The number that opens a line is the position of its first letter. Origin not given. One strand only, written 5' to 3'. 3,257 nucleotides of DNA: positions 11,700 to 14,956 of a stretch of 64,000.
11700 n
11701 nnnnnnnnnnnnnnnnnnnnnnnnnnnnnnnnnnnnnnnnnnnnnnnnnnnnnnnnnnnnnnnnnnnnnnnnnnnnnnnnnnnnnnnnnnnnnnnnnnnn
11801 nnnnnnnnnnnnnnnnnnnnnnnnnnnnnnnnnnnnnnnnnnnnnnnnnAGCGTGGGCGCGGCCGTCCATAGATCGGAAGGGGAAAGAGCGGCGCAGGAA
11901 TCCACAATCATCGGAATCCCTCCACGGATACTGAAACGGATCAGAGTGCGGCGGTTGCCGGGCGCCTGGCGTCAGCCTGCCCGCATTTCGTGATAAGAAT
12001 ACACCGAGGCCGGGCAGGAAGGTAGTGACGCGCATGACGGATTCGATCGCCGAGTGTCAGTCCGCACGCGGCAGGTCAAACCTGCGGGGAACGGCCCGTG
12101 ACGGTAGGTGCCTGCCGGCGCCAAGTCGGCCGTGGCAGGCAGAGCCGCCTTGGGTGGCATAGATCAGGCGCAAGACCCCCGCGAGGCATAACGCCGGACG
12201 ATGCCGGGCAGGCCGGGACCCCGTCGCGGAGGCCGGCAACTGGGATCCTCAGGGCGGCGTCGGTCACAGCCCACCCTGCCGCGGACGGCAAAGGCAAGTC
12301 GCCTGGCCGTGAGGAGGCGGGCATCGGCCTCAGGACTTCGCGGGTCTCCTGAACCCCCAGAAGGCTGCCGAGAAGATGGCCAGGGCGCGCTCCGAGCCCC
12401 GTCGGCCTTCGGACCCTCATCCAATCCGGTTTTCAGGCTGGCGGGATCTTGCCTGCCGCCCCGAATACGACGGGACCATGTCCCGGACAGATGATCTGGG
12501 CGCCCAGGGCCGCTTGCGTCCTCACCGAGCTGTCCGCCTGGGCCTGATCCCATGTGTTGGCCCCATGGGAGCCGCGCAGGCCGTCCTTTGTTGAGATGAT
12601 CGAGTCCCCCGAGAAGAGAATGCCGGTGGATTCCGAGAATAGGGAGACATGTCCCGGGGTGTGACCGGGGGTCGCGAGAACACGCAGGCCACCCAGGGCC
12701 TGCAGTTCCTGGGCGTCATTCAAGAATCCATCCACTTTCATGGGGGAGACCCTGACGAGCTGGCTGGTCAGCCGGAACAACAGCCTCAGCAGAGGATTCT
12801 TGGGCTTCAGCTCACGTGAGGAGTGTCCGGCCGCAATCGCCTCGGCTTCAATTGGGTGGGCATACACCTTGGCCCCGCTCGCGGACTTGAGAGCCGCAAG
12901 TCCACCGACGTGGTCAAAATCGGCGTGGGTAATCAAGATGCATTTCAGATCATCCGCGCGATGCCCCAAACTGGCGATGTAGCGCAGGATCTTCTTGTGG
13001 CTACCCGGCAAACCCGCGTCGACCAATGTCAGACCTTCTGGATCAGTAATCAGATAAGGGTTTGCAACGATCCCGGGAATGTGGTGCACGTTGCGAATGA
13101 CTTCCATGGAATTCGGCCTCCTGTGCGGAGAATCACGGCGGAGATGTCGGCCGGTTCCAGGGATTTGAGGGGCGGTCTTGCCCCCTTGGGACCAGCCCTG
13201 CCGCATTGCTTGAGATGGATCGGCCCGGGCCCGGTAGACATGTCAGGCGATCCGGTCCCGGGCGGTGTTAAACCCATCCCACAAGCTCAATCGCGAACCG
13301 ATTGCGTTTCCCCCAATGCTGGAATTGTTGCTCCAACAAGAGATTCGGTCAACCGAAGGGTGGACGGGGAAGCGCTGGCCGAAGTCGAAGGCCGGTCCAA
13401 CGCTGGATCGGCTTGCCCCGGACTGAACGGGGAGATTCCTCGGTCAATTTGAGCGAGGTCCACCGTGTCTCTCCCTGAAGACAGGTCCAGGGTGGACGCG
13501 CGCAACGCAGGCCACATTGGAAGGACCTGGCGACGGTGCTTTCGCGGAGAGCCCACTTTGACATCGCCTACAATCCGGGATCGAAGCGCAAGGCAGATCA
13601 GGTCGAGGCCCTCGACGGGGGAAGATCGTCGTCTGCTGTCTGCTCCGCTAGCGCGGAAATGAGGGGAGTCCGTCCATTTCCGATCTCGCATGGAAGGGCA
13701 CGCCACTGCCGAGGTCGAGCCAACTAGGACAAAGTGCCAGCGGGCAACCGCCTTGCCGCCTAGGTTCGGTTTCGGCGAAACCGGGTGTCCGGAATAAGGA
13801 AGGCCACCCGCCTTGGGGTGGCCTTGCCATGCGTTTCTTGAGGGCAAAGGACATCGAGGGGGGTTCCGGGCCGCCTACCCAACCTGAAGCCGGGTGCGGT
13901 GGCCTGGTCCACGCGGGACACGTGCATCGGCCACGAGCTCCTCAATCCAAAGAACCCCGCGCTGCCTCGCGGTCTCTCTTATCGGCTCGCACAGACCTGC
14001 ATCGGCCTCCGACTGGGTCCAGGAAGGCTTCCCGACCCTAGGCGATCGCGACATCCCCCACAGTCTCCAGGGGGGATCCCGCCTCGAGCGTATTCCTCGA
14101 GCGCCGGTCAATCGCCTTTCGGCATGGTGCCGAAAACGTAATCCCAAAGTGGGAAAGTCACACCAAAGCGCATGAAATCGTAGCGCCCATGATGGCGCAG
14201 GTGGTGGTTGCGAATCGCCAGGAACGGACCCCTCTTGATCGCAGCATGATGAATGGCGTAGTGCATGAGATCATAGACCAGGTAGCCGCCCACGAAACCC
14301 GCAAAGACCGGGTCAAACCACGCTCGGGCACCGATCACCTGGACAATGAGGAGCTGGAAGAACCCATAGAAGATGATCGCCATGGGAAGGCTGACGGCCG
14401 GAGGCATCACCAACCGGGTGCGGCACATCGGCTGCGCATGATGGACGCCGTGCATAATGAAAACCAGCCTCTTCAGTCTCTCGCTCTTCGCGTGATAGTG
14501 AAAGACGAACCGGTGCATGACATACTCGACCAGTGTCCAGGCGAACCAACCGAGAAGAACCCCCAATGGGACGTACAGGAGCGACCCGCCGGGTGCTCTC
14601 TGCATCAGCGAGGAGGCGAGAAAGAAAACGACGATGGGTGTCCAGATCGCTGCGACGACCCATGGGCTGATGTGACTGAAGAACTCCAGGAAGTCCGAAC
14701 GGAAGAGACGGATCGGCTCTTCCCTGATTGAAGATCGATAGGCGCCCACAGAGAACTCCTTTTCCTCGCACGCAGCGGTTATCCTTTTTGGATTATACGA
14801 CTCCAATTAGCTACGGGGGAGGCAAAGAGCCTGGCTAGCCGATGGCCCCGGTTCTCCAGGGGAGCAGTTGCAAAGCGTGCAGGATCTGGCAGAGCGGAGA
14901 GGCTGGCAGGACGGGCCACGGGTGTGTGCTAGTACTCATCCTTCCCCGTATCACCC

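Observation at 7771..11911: Second unassigned GRE operon: GRE, ferredoxin-insert activase and a translationally coupled tandem split-barrel flavoprotein-like partner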

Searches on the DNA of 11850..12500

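Call 64: search_rna_families(source=window, start=11850, end=12500, threshold=evalue, max_evalue=1)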
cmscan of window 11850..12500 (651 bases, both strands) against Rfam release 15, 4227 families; matches with E-value up to 1: 1.
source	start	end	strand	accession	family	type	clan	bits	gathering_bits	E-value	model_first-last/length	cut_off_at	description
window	12393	12449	+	RF02224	sX5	Gene; sRNA;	-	16.3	50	0.8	1-49/49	no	Xanthomonadaceae sRNA sX5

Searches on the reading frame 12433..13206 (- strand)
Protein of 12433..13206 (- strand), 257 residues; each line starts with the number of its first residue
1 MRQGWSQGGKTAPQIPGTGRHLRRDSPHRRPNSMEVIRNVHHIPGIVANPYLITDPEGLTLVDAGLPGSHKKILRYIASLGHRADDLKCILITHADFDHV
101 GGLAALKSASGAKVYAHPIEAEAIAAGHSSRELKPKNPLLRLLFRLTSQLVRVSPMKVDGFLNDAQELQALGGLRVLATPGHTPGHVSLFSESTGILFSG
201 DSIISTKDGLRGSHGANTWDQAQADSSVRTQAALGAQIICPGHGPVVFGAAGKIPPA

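Call 9: search_protein_families(library=pfam, proteins=[window:12433-13206:-], max_evalue=0.001)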
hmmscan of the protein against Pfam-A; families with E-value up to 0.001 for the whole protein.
window:12433-13206:- (257 aa): 3 families
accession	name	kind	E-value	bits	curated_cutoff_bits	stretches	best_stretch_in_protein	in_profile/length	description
PF00753.33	Lactamase_B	-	7e-32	111.4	22.7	1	47-243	5-196/196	Metallo-beta-lactamase superfamily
PF19583.5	ODP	-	3.7e-10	40.4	27.2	1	48-205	3-139/194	ODP family beta lactamase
PF12706.13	Lactamase_B_2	-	6.2e-06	26.4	27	1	78-136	23-82/200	Beta-lactamase superfamily domain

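Call 84: search_protein_families(library=ncbifam, proteins=[window:12433-13206:-], max_evalue=0.00001)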
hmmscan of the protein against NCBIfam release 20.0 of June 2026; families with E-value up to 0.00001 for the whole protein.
window:12433-13206:- (257 aa): 42 families (the best 25 are shown)
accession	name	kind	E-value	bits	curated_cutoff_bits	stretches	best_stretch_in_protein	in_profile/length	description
NF033105.1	bla_subclass_B3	equivalog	8.8e-29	100.6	240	1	38-191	13-155/257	subclass B3 metallo-beta-lactamase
NF000405.1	HARLDQ_not_B3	exception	5.9e-20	71.9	350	1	37-189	29-169/267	HARLDQ motif MBL-fold protein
NF012229.1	bla_class_B_core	domain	2.3e-19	70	100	1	47-189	14-136/139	metallo-beta-lactamase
NF000440.2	blaTHIN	exception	1.6e-18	66.8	700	1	36-188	50-194/316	THIN family subclass B3 metallo-beta-lactamase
NF040470.1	blaEAM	exception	1.8e-18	66.6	660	1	42-189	75-213/318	EAM family subclass B3 metallo-beta-lactamase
NF000427.2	blaCAU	exception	2.5e-17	63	500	1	35-188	13-155/262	CAU/MBL1b family subclass B3 metallo-beta-lactamase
NF040874.1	blaPJM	exception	3.6e-17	62.9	630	1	36-189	46-189/301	PJM family subclass B3 metallo-beta-lactamase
NF047893.1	blaSAM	exception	6.9e-17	61.7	550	1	34-189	50-195/295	SAM family subclass B3 metallo-beta-lactamase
NF041137.2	B3_blaSPR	exception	1.9e-16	60.3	550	1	50-189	64-191/296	SPR family subclass B3 metallo-beta-lactamase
NF033184.1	B3_Acin_new1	exception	2.1e-16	59.9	580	1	34-189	35-178/283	putative subclass B3 metallo-beta-lactamase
NF000438.2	blaPOM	exception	2.8e-16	59.6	610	1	35-188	44-185/286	POM family subclass B3 metallo-beta-lactamase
NF040468.1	blaECM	exception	5.7e-16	58.6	640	1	51-191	74-204/303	ECM family subclass B3 metallo-beta-lactamase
NF047339.1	blaCSR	exception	3e-15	56.2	600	1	51-188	65-190/295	CSR family subclass B3 metallo-beta-lactamase-like protein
NF012140.0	blaBJP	exception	1.5e-14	53.5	600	1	34-188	41-183/294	BJP family subclass B3 metallo-beta-lactamase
NF000439.2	blaAIM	exception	1.6e-14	54.2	675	1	36-189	46-189/303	AIM family subclass B3 metallo-beta-lactamase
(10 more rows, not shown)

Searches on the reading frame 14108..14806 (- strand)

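Call 9: search_protein_families(library=pfam, proteins=[window:14108-14806:-], max_evalue=0.001)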
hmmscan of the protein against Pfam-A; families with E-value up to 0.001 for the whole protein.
window:14108-14806:- (232 aa): 1 family
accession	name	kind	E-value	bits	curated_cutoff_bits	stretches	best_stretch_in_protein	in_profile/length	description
PF04116.19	FA_hydroxylase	-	6.7e-15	56.1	31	1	83-227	1-132/132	Fatty acid hydroxylase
